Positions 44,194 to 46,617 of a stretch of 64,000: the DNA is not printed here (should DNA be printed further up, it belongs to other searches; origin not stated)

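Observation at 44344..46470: Uncharacterised large secreted protein family, copy 1 (LpA): predicted lipoprotein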

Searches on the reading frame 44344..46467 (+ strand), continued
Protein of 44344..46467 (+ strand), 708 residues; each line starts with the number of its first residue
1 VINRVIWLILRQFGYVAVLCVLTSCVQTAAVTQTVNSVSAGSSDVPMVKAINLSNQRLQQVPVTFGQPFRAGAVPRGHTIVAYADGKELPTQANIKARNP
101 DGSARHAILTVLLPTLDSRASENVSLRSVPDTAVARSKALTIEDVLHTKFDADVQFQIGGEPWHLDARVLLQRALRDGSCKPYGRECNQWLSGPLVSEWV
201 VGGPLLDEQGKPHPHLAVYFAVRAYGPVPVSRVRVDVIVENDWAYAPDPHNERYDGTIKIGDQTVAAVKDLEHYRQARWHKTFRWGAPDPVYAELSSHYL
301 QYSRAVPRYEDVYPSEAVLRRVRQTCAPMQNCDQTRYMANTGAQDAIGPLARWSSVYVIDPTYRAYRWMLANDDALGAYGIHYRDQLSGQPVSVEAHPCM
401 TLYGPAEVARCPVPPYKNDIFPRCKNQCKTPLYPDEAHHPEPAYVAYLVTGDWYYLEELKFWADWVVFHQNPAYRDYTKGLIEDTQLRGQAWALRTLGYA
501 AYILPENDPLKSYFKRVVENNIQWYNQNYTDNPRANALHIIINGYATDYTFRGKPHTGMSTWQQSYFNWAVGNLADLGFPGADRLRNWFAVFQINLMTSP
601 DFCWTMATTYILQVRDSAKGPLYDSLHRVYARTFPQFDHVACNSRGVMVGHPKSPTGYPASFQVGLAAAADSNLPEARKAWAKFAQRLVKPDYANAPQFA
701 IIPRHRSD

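Call 71: find_encoding_contigs(protein=P0267, flank=8000, max_places=2)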
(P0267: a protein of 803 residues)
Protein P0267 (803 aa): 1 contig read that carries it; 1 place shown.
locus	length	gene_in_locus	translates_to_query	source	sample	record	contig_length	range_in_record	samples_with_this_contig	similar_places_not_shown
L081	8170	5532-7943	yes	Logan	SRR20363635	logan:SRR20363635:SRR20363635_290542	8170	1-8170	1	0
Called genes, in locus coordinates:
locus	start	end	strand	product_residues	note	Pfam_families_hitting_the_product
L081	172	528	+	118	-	PF26841:Hendrixvirinae_terminase_S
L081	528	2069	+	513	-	PF03354:TerL_ATPase, PF20441:TerL_nuclease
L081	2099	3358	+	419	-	PF04860:Phage_portal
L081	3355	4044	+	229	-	PF04586:Peptidase_S78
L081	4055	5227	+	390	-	PF05065:Phage_capsid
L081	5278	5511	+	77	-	-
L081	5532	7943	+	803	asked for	-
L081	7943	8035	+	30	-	-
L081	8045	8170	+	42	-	?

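Call 73: search_protein_families(library=phrogs, proteins=[window:44344-46467:+, P0267], max_evalue=0.01)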
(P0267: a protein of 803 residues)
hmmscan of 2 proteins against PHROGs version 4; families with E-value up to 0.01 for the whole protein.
window:44344-46467:+ (708 aa): 0 families

P0267 (803 aa): 0 families

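Call 74: search_dna_similar(query=P0267, collection=phages, mode=protein, max_evalue=0.001, max_rows=25)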
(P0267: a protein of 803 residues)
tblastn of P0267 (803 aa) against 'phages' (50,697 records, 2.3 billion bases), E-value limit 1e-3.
Records with a match: 1; places in all: 1; records where one place covers at least 80% of the query: 0.
Best place of each record, by identity: <60% 1.
By first word of the organism name: EBPR 1.
By host as written in the record: - 1.
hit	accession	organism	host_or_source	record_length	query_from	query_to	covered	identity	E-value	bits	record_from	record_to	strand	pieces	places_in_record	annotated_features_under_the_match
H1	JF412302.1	EBPR siphovirus 1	-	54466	154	485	41%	29.1%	7e-31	137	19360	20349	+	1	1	gp39: hypothetical protein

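Call 75: get_annotated_region(hit=H1, flank=8000)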
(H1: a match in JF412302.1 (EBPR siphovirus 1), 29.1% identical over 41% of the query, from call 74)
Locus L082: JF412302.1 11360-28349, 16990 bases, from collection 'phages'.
description: EBPR siphovirus 1, partial sequence.
organism: EBPR siphovirus 1 (NCBI taxid 1048520)
taxonomy: Viruses; Duplodnaviria; Heunggongvirae; Uroviricota; Caudoviricetes
host: -; source: -; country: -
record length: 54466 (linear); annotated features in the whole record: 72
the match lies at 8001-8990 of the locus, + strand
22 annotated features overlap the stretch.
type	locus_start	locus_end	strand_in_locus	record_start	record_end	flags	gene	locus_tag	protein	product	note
CDS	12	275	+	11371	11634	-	gp26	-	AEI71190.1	hypothetical protein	ESV1_26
CDS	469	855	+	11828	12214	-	gp27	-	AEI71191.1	hypothetical protein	ESV1_27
CDS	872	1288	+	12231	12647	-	gp28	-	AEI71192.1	hypothetical protein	ESV1_28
CDS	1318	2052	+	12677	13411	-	gp29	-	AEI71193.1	hypothetical protein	ESV1_29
CDS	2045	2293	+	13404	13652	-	gp30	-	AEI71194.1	hypothetical protein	ESV1_30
CDS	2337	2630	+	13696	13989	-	gp31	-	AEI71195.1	hypothetical protein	ESV1_31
CDS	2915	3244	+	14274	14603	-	gp32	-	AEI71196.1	hypothetical protein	ESV1_32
CDS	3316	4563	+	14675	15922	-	gp33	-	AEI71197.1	terminase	-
CDS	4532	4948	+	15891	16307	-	gp34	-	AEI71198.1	hypothetical protein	ESV1_34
CDS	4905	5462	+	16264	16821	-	gp35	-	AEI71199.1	hypothetical protein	ESV1_35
CDS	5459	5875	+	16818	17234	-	gp36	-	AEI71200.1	hypothetical protein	ESV1_36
CDS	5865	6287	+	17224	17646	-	gp37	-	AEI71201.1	hypothetical protein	ESV1_37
CDS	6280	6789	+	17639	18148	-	gp38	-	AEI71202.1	hypothetical protein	ESV1_38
CDS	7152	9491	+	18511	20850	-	gp39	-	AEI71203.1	hypothetical protein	ESV1_39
CDS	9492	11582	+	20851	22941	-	gp40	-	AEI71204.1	glycoyl hydrolase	-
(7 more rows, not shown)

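Call 78: search_protein_families(library=pfam, proteins=[L082:9492-11579:+, P0131, P0141, P0149, P0139, P0142, P0145], max_evalue=0.001)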
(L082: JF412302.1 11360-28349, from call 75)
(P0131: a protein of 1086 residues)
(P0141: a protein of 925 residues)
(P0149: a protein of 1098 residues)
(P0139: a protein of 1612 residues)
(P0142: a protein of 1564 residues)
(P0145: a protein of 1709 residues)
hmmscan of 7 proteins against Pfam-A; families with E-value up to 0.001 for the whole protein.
L082:9492-11579:+ (696 aa): 2 families
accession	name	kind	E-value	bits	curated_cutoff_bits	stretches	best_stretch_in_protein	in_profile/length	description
PF00041.27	fn3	-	1.3e-10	41.8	25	0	473-544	6-82/84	Fibronectin type III domain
PF16656.11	Pur_ac_phosph_N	-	4.2e-05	24.5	30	0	589-643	41-91/93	Purple acid Phosphatase, N-terminal domain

P0131 (1086 aa): 5 families
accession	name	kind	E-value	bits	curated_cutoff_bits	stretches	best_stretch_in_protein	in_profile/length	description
PF24981.1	Beta-prop_ATRN-LZTR1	-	3e-11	43.5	50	1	87-264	50-223/289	Attractin/LZTR1 beta-propeller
PF24681.1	Kelch_KLHDC2_KLHL20_DRC7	-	5.3e-11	42.7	50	2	82-232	58-192/221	KLHDC2/KLHL20/DRC7 Kelch-repeats domain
PF13415.12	Kelch_3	-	3.5e-05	24.3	22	0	215-232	14-31/48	Galactose oxidase, central domain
PF19501.5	PcRGLX_1st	-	5.2e-05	23.4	22.1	1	435-494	12-71/83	PcRGLX-like N-terminal RIFT barrel domain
PF13964.12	Kelch_6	-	7.9e-05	23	25.3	0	91-120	16-46/50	Kelch motif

P0141 (925 aa): 2 families
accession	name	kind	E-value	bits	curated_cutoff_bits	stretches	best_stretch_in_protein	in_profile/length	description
PF13946.11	DUF4214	-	2.1e-10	40.9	23.2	1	115-170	3-60/72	Domain of unknown function (DUF4214)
PF19501.5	PcRGLX_1st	-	0.0009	19.5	22.1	0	269-320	14-65/83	PcRGLX-like N-terminal RIFT barrel domain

P0149 (1098 aa): 6 families
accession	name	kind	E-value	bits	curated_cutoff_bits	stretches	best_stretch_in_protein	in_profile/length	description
PF22352.2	K319L-like_PKD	-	1.2e-47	160.3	27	4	342-425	1-83/84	K319L-like, PKD domain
PF18911.6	PKD_4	-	9.8e-38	128.5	27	4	237-326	1-83/85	PKD domain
PF00801.26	PKD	-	1.2e-19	70.5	23.5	2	247-326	8-79/80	PKD domain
PF17963.7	Big_9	-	8.3e-19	68.7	23.6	3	46-135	1-89/89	Bacterial Ig domain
PF21027.3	Sde0182_C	-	1.4e-16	61.3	27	1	255-280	1-26/83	Cellulose-binding protein Sde0182, C-terminal domain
PF02010.21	REJ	-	3.4e-11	42.9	25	1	203-285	46-150/452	REJ domain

P0139 (1612 aa): 9 families
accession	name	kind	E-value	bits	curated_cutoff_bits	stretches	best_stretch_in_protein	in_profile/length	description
PF13385.13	Laminin_G_3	-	9.6e-26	91.2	27.6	1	81-232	4-151/151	Concanavalin A-like lectin/glucanases superfamily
PF00041.27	fn3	-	3.6e-25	88.4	25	3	1029-1105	2-79/84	Fibronectin type III domain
PF25059.1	FN3_DSCAM-DSCAML_C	-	1.2e-09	38.8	39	0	1159-1207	36-82/89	DSCAM/DSCAML C-terminal Fn3-like domain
PF25788.1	Ig_Rha78A_N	-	4.2e-08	33.8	27.4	0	1226-1321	15-102/105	Rha78A-like, N-terminal immunoglobulin domain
PF16656.11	Pur_ac_phosph_N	-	2.7e-07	31.5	30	1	1220-1320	5-93/93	Purple acid Phosphatase, N-terminal domain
PF18370.7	RGI_lyase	-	2.1e-06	28.4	27.8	2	1033-1096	10-75/86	Rhamnogalacturonan I lyases beta-sheet domain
PF01471.23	PG_binding_1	-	7.9e-06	26.4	23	1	1496-1543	2-47/57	Putative peptidoglycan binding domain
PF25523.1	Ig_RIMBP2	-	0.00019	21.8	27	0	1027-1085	3-69/105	RIMBP2-like, immunoglobulin-like domain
PF19501.5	PcRGLX_1st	-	0.00063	19.9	22.1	0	367-418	14-65/83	PcRGLX-like N-terminal RIFT barrel domain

P0142 (1564 aa): 1 family
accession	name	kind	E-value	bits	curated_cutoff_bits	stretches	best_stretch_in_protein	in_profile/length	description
PF19501.5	PcRGLX_1st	-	4.4e-05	23.7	22.1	1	709-760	13-64/83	PcRGLX-like N-terminal RIFT barrel domain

P0145 (1709 aa): 3 families
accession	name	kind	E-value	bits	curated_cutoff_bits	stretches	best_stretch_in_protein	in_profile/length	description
PF24681.1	Kelch_KLHDC2_KLHL20_DRC7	-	8.9e-06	25.6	50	0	62-105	106-149/221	KLHDC2/KLHL20/DRC7 Kelch-repeats domain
PF13229.12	Beta_helix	-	6.7e-05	23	25.9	1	425-553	17-122/158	Right handed beta helix region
PF19501.5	PcRGLX_1st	-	0.00016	21.9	22.1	0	900-950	18-68/83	PcRGLX-like N-terminal RIFT barrel domain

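Call 80: fold_search(model_id=the predicted structure, library=viral)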
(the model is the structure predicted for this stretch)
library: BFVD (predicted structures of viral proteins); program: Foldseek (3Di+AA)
matches with E <= 10: 758; with E <= 0.001: 2
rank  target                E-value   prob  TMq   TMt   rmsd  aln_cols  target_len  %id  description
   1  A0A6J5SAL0            3.8e-18  1.00  0.43  0.69   4.7       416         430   24  Uncharacterized protein [uncultured Caudovirales phage]
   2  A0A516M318            1.3e-09  1.00  0.50  0.49  10.8       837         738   10  (no name in the UniProt tables at hand)
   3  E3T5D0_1              2.1e-03  0.89  0.14  0.12  14.4       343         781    9  DUF2341 domain-containing protein [Cafeteria roenbergensis virus (strain BV-PW1)]
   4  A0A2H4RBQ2            2.6e-03  0.87  0.13  0.21  24.1       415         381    9  Signal peptide protein [Sulfolobus ellipsoid virus 1]
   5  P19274                8.6e-03  0.60  0.13  0.22  16.0       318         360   11  Viral protein TPX [Thermoproteus tenax virus 1 (strain KRA1)]
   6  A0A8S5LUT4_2          1.1e-02  0.12  0.07  0.07  24.6       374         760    7  Tail protein [Siphoviridae sp. ctMsr1]
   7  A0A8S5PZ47            1.2e-02  0.07  0.05  0.08  20.9       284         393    9  Tail fiber protein [Myoviridae sp. ctQYc56]
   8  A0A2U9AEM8            1.5e-02  0.08  0.07  0.07  27.0       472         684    9  Minor coat protein [Sweet potato chlorotic stunt virus]
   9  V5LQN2                2.2e-02  0.07  0.06  0.05  23.1       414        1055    9  (no name in the UniProt tables at hand)
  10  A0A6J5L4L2            3.0e-02  0.16  0.08  0.17  18.0       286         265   12  Uncharacterized protein [uncultured Caudovirales phage]
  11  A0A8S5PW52            3.3e-02  0.18  0.09  0.15  21.5       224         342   14  Uncharacterized protein (Fragment) [Siphoviridae sp. ctrAf3]
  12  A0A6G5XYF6            3.5e-02  0.15  0.10  0.12  19.3       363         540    8  (no name in the UniProt tables at hand)
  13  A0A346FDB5            3.7e-02  0.80  0.09  0.37   9.3       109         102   10  Putative tail fiber protein [Sphingomonas phage Scott]
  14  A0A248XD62            3.9e-02  0.08  0.14  0.10  25.7       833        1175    9  Tail fiber protein [Klebsiella phage YMC16/01/N133_KPN_BP]
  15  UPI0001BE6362         3.9e-02  0.07  0.07  0.14  19.5       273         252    9  (no name look-up for this kind of identifier)
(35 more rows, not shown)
